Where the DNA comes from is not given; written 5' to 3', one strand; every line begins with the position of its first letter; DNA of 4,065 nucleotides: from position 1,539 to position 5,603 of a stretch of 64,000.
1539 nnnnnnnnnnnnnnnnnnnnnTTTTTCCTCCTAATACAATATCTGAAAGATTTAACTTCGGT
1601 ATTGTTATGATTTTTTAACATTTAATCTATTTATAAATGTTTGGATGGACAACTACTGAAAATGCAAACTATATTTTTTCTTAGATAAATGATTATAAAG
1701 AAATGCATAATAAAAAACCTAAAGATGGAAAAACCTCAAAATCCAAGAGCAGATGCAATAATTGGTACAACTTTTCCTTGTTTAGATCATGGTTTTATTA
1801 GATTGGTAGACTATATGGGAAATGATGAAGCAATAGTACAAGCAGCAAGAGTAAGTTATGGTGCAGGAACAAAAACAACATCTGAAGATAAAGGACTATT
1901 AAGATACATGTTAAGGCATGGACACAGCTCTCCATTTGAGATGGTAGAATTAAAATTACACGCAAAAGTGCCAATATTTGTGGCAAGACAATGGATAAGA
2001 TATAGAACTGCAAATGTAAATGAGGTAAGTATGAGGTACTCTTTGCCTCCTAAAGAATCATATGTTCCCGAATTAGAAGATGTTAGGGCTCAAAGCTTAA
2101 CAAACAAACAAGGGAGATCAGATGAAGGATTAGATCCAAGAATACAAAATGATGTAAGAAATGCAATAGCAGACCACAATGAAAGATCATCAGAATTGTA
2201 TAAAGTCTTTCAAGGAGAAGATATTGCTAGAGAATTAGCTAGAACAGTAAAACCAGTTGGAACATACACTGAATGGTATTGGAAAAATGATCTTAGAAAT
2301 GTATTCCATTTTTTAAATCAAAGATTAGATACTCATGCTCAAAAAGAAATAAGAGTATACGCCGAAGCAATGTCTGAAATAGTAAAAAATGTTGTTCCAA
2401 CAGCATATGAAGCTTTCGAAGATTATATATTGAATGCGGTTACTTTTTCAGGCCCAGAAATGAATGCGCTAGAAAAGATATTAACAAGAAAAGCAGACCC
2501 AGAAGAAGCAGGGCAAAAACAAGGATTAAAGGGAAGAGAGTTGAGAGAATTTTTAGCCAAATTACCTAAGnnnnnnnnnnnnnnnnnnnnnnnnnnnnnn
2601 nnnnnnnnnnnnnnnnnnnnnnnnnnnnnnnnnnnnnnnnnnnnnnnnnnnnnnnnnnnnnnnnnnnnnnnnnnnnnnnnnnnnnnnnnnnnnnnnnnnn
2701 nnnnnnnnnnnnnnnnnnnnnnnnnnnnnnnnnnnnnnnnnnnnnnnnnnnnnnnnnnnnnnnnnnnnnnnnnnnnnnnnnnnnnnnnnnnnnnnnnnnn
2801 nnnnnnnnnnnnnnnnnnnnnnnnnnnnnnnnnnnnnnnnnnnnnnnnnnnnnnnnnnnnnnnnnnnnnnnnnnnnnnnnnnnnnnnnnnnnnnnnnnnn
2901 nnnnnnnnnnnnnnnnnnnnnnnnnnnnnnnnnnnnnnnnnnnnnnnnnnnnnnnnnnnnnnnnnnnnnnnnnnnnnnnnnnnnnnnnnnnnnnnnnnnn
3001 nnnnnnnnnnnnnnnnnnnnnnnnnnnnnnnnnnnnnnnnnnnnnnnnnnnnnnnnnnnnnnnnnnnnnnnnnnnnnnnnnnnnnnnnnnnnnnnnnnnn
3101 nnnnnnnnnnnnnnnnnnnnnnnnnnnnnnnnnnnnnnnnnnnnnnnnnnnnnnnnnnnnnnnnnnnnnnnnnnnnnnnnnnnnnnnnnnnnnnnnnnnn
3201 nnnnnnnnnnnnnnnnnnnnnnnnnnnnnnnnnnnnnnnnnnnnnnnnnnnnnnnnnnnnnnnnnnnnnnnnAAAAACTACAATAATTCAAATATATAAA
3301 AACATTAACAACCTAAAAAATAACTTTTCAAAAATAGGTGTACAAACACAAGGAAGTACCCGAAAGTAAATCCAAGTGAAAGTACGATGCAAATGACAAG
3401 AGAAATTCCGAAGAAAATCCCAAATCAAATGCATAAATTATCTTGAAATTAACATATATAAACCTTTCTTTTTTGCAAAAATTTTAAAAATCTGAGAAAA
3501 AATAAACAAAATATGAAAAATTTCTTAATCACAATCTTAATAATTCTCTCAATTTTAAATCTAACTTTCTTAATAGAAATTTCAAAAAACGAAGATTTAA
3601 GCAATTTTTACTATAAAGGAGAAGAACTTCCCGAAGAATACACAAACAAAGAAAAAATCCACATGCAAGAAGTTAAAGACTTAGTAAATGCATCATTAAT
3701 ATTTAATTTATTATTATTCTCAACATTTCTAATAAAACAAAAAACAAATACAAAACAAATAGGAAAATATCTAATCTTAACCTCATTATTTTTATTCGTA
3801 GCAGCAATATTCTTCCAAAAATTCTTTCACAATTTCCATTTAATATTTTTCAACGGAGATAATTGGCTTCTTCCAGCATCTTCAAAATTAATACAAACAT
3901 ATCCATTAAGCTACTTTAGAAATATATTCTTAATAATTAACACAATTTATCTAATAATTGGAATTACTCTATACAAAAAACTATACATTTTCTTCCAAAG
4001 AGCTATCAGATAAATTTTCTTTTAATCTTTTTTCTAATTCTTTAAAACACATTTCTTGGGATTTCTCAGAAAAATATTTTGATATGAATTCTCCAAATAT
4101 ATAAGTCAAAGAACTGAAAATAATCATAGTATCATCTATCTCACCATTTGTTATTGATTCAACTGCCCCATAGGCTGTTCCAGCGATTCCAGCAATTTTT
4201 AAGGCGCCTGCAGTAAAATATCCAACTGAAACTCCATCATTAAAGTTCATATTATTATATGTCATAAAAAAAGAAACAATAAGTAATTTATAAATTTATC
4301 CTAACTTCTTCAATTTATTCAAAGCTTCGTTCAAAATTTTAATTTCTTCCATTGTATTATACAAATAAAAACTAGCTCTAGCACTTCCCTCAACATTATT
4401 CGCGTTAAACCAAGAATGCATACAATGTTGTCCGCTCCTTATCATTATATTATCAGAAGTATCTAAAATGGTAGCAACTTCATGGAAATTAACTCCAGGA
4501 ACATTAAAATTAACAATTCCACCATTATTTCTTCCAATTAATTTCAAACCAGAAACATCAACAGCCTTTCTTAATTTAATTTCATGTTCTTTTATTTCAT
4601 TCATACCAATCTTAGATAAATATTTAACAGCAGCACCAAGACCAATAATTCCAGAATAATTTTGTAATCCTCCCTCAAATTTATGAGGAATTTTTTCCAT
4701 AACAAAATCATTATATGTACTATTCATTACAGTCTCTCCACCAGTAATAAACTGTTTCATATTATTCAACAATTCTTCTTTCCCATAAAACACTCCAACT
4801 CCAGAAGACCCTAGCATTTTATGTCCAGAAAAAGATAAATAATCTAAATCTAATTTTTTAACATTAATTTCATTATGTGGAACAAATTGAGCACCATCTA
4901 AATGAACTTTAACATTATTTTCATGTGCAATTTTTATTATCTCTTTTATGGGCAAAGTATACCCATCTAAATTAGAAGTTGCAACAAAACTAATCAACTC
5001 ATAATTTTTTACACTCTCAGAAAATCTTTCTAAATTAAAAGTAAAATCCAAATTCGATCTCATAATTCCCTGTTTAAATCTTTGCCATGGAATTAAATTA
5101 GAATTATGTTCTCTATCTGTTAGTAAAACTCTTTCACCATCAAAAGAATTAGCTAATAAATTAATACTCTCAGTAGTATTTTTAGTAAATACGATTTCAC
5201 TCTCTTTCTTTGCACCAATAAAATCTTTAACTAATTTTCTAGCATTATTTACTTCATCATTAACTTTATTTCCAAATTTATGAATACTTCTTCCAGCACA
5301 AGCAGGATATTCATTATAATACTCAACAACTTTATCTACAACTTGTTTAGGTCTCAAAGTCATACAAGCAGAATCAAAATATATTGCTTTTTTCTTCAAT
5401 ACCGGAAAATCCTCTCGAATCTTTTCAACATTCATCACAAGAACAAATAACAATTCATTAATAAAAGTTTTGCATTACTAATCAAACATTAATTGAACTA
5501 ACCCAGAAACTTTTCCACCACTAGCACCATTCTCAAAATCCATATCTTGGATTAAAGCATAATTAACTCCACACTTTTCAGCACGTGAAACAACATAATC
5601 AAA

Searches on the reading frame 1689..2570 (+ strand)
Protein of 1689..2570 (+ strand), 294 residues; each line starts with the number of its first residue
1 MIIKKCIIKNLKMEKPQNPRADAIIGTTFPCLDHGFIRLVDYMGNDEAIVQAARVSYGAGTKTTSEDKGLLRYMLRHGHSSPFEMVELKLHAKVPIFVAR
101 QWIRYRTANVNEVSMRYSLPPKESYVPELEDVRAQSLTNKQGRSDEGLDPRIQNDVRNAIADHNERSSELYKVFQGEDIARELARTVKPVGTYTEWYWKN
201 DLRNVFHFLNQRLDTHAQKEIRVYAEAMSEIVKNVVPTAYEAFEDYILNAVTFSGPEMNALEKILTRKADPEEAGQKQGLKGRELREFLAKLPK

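Call 87: search_protein_families(library=pfam, proteins=[window:1689-2570:+], max_evalue=0.001)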
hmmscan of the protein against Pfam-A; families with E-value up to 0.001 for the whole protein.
window:1689-2570:+ (294 aa): 1 family
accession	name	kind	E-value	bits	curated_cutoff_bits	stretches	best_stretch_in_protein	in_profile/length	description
PF02511.20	Thy1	-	1.7e-49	168.7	24.8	1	38-238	1-191/191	Thymidylate synthase complementing protein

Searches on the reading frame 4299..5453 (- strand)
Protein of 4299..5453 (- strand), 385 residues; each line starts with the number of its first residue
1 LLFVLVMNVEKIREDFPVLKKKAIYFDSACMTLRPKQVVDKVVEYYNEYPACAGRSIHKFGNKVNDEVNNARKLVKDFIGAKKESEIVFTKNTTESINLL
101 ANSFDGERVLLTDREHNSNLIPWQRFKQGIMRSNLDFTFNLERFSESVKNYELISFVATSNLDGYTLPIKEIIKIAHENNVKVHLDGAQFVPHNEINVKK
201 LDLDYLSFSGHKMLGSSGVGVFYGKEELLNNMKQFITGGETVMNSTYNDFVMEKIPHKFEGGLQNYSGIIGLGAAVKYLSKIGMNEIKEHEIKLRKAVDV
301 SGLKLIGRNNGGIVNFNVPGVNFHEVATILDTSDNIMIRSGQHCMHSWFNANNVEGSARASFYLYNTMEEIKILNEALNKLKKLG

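Call 87: search_protein_families(library=pfam, proteins=[window:4299-5453:-], max_evalue=0.001)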
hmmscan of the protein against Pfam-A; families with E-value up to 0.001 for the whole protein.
window:4299-5453:- (385 aa): 2 families
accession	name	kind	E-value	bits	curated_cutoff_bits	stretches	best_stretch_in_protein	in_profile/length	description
PF00266.25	Aminotran_5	-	1.1e-99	334.4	21.5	1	24-374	1-371/371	Aminotransferase class-V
PF03841.19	SelA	-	0.00061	19.3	22.8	0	189-234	187-235/367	L-seryl-tRNA selenium transferase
